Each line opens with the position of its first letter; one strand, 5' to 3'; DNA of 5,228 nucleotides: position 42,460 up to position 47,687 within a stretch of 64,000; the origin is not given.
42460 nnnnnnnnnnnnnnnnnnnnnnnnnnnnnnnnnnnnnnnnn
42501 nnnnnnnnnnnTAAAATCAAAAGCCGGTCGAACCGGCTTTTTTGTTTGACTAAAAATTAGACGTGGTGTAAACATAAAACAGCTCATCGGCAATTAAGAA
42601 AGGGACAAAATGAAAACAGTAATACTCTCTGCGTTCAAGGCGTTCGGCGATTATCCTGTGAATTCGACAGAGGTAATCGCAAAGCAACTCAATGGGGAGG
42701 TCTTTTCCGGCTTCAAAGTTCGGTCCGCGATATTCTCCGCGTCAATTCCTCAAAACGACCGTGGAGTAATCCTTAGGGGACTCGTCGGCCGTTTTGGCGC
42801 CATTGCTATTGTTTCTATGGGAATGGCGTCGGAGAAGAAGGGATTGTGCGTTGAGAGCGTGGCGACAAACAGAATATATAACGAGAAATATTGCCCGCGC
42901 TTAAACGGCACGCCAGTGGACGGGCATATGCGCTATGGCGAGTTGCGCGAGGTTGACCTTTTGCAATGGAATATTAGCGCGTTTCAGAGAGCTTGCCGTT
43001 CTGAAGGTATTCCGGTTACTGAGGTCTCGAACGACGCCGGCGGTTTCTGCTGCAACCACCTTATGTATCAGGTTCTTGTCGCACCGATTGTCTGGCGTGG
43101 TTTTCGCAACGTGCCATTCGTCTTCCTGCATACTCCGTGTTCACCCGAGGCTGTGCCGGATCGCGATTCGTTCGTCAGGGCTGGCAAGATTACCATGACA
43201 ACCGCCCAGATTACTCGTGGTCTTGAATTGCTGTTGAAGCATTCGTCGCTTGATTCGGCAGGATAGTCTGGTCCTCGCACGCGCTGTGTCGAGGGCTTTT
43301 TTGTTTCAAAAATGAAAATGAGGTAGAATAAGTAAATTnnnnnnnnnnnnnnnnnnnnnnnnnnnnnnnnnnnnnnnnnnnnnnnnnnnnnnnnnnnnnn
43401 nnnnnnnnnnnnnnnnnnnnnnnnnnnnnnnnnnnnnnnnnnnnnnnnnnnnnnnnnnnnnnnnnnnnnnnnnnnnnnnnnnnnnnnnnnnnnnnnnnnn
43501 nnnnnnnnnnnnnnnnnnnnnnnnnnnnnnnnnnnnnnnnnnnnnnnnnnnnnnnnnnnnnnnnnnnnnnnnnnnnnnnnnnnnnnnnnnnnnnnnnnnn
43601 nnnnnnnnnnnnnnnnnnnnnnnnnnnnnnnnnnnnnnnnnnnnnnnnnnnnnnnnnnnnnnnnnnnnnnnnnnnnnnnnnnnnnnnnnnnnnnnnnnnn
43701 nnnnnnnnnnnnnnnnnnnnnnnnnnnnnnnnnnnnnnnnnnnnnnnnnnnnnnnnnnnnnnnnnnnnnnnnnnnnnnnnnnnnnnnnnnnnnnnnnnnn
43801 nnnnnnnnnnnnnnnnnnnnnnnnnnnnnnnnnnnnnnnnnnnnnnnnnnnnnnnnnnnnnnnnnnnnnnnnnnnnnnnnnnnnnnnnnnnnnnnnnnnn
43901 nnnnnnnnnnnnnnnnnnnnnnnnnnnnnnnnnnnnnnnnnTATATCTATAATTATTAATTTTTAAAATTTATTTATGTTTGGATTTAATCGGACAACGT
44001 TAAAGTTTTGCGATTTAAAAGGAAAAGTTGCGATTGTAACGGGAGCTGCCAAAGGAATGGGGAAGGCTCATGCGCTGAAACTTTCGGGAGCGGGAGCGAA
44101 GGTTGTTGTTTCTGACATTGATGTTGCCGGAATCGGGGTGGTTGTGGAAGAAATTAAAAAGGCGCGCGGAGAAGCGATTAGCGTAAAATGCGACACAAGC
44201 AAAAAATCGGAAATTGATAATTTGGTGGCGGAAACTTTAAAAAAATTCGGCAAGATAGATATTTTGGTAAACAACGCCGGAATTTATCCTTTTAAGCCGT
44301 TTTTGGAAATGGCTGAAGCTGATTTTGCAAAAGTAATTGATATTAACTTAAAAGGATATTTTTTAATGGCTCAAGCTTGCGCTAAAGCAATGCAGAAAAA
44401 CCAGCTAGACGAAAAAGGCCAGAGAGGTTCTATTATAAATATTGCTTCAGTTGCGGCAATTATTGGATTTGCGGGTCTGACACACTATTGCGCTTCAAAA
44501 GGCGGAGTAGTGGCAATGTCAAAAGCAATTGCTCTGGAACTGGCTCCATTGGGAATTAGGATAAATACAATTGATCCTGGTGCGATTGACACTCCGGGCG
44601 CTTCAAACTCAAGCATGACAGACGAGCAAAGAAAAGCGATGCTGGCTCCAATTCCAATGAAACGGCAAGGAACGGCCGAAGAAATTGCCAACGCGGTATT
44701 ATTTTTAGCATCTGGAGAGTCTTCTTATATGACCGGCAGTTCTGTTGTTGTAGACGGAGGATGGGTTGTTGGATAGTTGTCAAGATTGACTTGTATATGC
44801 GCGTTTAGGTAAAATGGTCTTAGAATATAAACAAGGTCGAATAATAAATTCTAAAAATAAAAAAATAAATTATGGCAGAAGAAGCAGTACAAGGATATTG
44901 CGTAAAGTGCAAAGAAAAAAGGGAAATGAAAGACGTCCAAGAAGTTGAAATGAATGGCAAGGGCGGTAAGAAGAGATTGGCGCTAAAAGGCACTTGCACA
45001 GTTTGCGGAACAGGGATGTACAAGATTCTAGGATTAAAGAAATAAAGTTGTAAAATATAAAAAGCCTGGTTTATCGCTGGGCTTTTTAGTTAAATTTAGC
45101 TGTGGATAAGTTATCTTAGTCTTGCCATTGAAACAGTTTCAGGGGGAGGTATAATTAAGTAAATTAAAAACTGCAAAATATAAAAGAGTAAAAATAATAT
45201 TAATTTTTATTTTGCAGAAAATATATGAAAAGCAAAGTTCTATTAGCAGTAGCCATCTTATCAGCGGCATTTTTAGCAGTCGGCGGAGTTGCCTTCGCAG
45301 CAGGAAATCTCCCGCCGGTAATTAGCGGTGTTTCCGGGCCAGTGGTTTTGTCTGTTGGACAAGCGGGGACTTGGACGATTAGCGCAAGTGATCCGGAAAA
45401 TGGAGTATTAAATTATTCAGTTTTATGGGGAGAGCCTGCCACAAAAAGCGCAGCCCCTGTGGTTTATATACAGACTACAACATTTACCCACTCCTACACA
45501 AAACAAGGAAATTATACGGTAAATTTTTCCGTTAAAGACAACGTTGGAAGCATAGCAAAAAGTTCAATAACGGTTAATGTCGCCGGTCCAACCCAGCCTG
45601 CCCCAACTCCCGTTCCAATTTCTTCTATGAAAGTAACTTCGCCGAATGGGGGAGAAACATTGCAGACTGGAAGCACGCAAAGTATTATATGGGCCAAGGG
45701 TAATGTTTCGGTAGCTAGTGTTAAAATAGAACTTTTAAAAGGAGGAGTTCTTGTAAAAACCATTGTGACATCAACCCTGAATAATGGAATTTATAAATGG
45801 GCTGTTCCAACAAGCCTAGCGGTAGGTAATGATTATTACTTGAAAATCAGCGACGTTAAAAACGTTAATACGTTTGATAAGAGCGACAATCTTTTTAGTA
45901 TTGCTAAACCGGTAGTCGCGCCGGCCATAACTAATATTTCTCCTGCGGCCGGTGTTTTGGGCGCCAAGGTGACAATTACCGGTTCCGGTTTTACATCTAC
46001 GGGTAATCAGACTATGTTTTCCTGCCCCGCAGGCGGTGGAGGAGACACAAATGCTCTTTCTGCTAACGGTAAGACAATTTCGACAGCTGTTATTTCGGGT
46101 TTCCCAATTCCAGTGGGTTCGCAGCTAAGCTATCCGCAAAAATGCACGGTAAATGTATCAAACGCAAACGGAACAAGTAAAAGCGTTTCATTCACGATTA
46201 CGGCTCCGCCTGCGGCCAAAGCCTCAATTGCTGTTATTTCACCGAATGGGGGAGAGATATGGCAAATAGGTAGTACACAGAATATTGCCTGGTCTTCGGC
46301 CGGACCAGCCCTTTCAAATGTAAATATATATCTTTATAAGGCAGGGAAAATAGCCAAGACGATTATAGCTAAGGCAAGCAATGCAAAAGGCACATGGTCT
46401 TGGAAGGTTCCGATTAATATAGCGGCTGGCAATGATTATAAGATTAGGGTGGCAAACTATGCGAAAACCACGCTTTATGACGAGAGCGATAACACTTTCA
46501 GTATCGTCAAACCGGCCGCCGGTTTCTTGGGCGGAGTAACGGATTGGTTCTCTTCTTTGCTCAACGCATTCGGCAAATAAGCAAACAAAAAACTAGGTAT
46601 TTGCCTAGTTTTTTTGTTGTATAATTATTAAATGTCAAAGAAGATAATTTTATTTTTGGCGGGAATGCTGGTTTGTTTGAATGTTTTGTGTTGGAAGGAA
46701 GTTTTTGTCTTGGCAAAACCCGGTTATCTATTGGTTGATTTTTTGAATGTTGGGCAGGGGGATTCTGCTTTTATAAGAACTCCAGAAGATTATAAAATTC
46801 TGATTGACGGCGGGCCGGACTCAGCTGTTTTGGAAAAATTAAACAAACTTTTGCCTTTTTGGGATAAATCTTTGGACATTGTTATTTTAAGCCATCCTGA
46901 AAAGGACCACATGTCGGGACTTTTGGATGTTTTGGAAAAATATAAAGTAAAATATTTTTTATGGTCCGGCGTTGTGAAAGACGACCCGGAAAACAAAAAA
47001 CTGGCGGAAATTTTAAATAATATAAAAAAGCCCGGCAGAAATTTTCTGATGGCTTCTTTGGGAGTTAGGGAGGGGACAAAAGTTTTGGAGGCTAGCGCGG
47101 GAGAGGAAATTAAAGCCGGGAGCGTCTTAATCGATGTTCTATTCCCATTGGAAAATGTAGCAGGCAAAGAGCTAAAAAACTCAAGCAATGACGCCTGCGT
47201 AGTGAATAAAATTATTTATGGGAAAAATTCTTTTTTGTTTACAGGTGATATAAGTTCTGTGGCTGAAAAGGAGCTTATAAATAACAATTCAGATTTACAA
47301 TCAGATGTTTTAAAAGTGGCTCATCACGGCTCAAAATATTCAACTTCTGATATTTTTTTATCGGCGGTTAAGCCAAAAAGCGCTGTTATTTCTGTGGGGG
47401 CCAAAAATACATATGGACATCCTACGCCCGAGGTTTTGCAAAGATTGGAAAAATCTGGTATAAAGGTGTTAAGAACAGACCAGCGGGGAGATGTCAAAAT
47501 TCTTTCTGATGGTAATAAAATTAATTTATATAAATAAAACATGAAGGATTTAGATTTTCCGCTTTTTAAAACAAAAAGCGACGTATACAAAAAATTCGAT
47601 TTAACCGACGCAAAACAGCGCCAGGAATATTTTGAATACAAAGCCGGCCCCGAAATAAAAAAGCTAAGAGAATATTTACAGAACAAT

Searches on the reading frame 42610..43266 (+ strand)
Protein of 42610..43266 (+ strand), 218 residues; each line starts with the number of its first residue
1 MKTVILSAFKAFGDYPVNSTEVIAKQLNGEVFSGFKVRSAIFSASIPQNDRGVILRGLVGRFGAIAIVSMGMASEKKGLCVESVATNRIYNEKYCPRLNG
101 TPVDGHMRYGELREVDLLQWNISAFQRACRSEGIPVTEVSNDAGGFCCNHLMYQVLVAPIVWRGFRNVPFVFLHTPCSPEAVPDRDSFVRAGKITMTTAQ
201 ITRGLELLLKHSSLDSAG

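Call 94: search_protein_families(library=pfam, max_evalue=0.00001, proteins=[window:42610-43266:+])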
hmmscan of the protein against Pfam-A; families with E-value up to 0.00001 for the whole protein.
window:42610-43266:+ (218 aa): 1 family
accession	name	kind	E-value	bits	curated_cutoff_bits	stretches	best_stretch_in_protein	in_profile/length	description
PF01470.22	Peptidase_C15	-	1.3e-14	55.1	22.7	1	3-187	2-179/204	Pyroglutamyl peptidase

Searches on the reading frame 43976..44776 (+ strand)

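Call 95: search_protein_families(library=pfam, max_evalue=0.00001, proteins=[window:43976-44776:+])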
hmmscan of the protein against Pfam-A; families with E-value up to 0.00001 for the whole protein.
window:43976-44776:+ (266 aa): 3 families
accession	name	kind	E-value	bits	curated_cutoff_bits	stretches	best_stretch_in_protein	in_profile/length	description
PF13561.12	adh_short_C2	-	1.4e-69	234.8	27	1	23-263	1-235/236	Enoyl-(Acyl carrier protein) reductase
PF00106.31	adh_short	-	6.4e-57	192.6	26.6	1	17-212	1-190/195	short chain dehydrogenase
PF08659.16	KR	-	2.6e-11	44.2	22.6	1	20-175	4-153/180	KR domain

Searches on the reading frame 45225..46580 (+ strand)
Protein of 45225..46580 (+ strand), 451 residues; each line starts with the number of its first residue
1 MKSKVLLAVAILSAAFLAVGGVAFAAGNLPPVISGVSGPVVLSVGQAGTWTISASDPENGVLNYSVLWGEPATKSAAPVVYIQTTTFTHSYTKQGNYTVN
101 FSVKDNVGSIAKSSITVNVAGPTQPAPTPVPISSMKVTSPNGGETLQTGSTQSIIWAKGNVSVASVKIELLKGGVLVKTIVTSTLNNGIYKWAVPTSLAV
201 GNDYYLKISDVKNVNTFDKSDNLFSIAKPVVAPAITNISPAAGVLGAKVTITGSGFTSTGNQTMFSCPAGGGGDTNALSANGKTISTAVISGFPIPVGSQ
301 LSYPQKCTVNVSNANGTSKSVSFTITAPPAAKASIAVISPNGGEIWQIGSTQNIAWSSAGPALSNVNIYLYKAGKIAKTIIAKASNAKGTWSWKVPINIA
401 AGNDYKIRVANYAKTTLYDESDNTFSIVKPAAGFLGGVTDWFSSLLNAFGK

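Call 95: search_protein_families(library=pfam, max_evalue=0.00001, proteins=[window:45225-46580:+])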
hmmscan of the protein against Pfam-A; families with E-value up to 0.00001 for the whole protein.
window:45225-46580:+ (451 aa): 2 families
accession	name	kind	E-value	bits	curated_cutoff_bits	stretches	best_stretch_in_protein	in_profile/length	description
PF10342.15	Kre9_KNH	-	4.2e-16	59.9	24.6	2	339-415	1-83/94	Kre9/KNH-like N-terminal Ig-like domain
PF18911.6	PKD_4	-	2.6e-06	27.8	27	1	29-118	2-84/85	PKD domain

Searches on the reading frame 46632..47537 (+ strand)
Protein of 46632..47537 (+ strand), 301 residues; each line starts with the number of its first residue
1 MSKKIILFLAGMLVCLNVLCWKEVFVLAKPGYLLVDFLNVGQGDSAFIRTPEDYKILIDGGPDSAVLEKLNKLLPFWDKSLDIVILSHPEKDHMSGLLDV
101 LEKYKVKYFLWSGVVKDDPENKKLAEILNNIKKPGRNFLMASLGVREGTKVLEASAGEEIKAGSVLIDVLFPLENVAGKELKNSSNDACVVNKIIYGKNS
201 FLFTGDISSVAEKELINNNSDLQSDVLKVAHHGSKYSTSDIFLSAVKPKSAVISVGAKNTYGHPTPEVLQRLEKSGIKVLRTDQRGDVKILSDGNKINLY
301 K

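Call 95: search_protein_families(library=pfam, max_evalue=0.00001, proteins=[window:46632-47537:+])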
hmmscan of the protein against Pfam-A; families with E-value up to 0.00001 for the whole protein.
window:46632-47537:+ (301 aa): 2 families
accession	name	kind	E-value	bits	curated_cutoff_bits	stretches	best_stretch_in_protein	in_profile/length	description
PF00753.33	Lactamase_B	-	1e-13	52.1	22.7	1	39-256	2-195/196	Metallo-beta-lactamase superfamily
PF12706.13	Lactamase_B_2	-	4.4e-07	30.1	27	1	55-213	2-149/200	Beta-lactamase superfamily domain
